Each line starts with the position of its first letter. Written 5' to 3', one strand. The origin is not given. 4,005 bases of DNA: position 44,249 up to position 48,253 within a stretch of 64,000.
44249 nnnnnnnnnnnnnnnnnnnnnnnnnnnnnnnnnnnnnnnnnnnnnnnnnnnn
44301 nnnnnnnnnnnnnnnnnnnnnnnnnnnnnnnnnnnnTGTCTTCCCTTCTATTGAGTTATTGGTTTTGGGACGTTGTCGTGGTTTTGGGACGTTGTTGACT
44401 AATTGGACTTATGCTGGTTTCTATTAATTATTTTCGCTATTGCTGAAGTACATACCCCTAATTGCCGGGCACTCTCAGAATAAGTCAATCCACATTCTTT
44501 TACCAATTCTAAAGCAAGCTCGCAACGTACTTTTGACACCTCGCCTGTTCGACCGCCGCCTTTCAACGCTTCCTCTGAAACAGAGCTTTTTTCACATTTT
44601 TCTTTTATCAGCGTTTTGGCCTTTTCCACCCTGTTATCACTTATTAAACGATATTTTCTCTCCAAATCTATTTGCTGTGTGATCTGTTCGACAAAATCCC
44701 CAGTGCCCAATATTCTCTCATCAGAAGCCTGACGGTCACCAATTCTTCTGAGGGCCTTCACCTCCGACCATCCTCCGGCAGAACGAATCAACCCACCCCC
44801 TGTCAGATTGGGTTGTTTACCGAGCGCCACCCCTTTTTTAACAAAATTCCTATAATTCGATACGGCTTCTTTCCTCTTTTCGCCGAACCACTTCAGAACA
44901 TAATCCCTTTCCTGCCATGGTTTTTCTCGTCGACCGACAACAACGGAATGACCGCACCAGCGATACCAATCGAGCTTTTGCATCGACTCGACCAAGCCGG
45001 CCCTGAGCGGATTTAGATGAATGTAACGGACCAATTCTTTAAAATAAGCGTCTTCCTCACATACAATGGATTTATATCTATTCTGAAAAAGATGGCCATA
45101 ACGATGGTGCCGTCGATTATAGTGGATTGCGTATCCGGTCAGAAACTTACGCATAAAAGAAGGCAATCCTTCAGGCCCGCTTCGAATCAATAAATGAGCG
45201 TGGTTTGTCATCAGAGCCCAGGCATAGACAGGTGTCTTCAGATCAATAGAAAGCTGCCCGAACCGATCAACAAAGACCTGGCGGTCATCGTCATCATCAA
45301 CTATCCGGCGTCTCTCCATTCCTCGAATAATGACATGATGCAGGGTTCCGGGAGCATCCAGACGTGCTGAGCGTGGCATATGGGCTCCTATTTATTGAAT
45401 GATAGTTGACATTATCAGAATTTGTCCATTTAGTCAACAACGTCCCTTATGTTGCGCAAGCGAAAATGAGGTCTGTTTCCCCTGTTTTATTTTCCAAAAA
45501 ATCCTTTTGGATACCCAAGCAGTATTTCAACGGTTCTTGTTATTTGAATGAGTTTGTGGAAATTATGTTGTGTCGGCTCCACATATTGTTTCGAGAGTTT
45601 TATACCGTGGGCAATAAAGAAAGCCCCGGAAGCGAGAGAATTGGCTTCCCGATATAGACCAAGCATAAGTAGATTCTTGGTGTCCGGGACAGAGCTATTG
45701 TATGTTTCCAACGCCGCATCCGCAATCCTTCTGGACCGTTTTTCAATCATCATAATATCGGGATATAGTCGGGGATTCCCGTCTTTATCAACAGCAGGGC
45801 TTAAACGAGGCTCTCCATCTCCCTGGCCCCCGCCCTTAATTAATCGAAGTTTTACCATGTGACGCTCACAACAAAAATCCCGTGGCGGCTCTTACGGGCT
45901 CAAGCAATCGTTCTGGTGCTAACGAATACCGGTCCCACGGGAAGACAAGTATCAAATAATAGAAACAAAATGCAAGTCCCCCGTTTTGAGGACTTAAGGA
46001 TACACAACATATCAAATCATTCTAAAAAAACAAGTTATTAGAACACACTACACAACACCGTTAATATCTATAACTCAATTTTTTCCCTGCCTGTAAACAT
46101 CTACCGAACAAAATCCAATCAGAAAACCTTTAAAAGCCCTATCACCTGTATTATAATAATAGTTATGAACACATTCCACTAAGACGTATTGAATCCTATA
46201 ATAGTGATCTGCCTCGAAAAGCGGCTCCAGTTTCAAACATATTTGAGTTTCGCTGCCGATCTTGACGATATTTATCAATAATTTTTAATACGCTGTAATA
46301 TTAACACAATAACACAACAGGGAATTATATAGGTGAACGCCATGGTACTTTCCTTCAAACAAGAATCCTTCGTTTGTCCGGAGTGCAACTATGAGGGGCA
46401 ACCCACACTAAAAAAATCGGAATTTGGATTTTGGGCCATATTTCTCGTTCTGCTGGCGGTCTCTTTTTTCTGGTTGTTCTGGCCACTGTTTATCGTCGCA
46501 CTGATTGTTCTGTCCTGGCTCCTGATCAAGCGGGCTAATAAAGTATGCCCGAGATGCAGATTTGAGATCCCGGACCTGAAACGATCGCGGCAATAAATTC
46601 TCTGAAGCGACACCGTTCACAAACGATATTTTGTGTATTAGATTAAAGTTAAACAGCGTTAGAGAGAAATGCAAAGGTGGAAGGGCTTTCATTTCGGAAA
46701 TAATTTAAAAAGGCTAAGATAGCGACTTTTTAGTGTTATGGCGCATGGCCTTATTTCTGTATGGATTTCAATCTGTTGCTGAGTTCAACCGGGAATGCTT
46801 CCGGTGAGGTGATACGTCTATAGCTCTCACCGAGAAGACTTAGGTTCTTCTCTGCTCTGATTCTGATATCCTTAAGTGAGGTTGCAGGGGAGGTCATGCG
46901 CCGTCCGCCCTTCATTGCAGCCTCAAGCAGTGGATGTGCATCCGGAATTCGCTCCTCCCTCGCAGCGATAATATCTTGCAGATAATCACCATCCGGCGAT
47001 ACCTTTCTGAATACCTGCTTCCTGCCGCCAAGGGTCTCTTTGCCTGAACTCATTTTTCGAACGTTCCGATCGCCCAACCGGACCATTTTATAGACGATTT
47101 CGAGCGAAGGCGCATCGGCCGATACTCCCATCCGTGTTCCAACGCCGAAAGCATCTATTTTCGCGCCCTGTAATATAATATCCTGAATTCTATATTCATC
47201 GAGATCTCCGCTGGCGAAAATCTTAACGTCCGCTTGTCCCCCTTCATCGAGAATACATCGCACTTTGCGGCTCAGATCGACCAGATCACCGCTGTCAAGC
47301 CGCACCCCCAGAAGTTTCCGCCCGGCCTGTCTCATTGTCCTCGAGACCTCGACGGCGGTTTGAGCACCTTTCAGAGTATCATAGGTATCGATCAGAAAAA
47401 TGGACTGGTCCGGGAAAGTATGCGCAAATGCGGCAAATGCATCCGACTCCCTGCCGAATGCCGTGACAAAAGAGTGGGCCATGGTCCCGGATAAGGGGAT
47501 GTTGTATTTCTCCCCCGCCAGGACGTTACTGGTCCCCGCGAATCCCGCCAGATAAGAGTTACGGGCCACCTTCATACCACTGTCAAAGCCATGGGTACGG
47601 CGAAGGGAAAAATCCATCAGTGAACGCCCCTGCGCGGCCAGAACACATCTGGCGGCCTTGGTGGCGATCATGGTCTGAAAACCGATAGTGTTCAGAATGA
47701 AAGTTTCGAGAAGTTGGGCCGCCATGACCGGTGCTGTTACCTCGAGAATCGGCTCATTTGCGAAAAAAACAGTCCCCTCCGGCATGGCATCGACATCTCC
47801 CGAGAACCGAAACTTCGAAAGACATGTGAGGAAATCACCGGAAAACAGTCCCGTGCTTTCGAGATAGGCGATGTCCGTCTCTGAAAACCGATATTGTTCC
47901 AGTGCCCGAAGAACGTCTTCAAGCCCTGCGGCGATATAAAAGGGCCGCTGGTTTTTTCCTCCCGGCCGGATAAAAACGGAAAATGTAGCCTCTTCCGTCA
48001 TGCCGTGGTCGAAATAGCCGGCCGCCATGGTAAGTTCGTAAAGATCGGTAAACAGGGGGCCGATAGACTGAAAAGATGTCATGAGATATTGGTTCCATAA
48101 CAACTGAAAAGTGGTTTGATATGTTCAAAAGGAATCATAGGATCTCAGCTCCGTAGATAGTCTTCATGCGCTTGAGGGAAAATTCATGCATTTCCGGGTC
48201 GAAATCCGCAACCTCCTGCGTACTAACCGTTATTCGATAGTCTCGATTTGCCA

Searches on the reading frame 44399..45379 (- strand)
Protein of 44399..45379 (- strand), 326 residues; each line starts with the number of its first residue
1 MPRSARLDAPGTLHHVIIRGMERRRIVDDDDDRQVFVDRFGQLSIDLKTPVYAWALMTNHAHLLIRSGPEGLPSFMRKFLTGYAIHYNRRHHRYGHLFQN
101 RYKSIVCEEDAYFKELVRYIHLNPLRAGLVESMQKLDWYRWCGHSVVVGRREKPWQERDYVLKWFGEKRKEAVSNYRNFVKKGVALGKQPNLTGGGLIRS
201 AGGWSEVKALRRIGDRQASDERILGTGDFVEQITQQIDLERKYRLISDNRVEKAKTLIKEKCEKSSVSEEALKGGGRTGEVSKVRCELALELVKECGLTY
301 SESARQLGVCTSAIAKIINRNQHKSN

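Call 18: search_protein_families(library=pfam, proteins=[window:44399-45379:-], max_evalue=0.001)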
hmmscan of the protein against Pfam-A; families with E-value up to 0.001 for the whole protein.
window:44399-45379:- (326 aa): 2 families
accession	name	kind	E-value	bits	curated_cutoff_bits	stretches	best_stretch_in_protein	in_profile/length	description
PF01797.21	Y1_Tnp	-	6e-10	39.7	23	1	15-121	8-119/121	Transposase IS200 like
PF13384.12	HTH_23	-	0.00018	21.7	24.6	1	287-322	9-43/50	Homeodomain-like domain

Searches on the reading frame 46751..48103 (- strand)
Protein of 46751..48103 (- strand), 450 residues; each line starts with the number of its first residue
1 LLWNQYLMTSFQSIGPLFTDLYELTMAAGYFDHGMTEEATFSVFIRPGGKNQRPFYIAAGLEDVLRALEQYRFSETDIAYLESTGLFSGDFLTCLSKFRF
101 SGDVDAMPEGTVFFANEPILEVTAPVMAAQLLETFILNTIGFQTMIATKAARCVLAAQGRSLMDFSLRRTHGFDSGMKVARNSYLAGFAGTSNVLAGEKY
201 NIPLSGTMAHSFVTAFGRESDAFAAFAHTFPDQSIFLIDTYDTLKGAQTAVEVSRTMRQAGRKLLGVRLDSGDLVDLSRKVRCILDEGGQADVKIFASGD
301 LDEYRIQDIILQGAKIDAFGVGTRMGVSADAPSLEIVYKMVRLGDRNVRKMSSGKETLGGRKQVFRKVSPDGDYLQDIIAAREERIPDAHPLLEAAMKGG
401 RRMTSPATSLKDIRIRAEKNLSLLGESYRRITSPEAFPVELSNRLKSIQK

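Call 18: search_protein_families(library=pfam, proteins=[window:46751-48103:-], max_evalue=0.001)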
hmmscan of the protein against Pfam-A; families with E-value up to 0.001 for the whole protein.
window:46751-48103:- (450 aa): 4 families
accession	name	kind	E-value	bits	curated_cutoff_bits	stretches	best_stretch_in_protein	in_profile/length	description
PF17767.7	NAPRTase_N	-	1.4e-33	116.3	32.6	1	17-140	1-124/125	Nicotinate phosphoribosyltransferase (NAPRTase) N-terminal domain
PF17956.6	NAPRTase_C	-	5.3e-11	43.4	23.3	1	389-448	52-110/111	Nicotinate phosphoribosyltransferase C-terminal domain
PF04095.22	NAPRTase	-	7.1e-11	42.7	20.8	1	162-331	3-184/239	Nicotinate phosphoribosyltransferase (NAPRTase) family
PF02749.22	QRPTase_N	-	2.4e-05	24.9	27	1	105-140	43-78/82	Quinolinate phosphoribosyl transferase, N-terminal domain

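Call 51: find_homologous_proteins(query=window:46751-48103:-, max_evalue=1e-50)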
Query window:46751-48103:- (450 aa): 7998 proteins with E <= 1e-50 among 8000 candidates; the best 120 are listed.
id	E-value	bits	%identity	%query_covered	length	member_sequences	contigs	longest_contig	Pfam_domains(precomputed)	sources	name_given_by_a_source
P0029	1.4e-288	974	100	98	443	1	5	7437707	PF04095.23,PF17767.8,PF17956.7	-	-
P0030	4.6e-217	739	75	98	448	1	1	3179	PF04095.23,PF17767.8,PF17956.7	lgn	-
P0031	1.0e-215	734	75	98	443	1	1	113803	PF04095.23,PF17767.8,PF17956.7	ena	-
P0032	2.7e-213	726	74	98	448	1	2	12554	PF04095.23,PF17767.8,PF17956.7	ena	-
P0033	7.6e-206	702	72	98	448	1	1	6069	PF04095.23,PF17767.8,PF17956.7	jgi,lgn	-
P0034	9.4e-191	652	66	98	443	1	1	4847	PF04095.23,PF17767.8,PF17956.7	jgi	jgi:nicotinate phosphoribosyltransferase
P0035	3.2e-171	588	63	98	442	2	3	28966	PF04095.23,PF17767.8,PF17956.7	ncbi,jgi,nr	ncbi:MAG: nicotinate phosphoribosyltransferase [Deltaproteobacteria bacterium]|nr:nicotinate phospho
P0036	5.7e-171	587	61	98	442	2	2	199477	PF04095.23,PF17767.8,PF17956.7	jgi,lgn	jgi:nicotinate phosphoribosyltransferase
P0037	4.3e-170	584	61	98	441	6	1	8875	PF04095.23,PF17767.8,PF17956.7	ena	-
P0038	6.0e-170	584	61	97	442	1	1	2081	PF04095.23,PF17767.8,PF17956.7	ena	-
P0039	1.6e-169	582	60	99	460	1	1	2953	PF04095.23,PF17767.8,PF17956.7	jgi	jgi:nicotinate phosphoribosyltransferase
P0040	2.1e-169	582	60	98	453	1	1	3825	PF04095.23,PF17767.8,PF17956.7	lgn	-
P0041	2.5e-169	582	61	98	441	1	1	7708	PF04095.23,PF17767.8,PF17956.7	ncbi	-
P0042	3.8e-169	581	61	98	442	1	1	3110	PF04095.23,PF17767.8,PF17956.7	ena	-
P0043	6.3e-169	580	61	97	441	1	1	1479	PF04095.23,PF17767.8,PF17956.7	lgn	-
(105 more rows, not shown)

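Call 52: find_encoding_contigs(protein=P0029, flank=1000, max_places=5)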
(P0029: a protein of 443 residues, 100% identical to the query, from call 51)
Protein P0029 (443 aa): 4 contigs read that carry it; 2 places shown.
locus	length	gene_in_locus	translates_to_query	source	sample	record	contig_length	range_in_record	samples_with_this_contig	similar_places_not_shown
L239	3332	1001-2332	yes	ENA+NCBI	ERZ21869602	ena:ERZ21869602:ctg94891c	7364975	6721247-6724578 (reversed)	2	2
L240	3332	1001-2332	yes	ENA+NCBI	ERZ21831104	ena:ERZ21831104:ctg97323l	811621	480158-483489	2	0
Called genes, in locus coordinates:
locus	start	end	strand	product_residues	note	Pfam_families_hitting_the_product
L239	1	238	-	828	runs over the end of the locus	PF00403:HMA, PF00122:E1-E2_ATPase, PF00702:Hydrolase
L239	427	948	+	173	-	PF00857:Isochorismatase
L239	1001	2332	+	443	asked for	PF17767:NAPRTase_N, PF04095:NAPRTase, PF17956:NAPRTase_C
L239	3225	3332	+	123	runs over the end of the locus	-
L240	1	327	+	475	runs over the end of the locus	PF13546:DDE_5, PF04693:DDE_Tnp_2, PF01609:DDE_Tnp_1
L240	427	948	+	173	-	PF00857:Isochorismatase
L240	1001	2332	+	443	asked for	PF17767:NAPRTase_N, PF04095:NAPRTase, PF17956:NAPRTase_C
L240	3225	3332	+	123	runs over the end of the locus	-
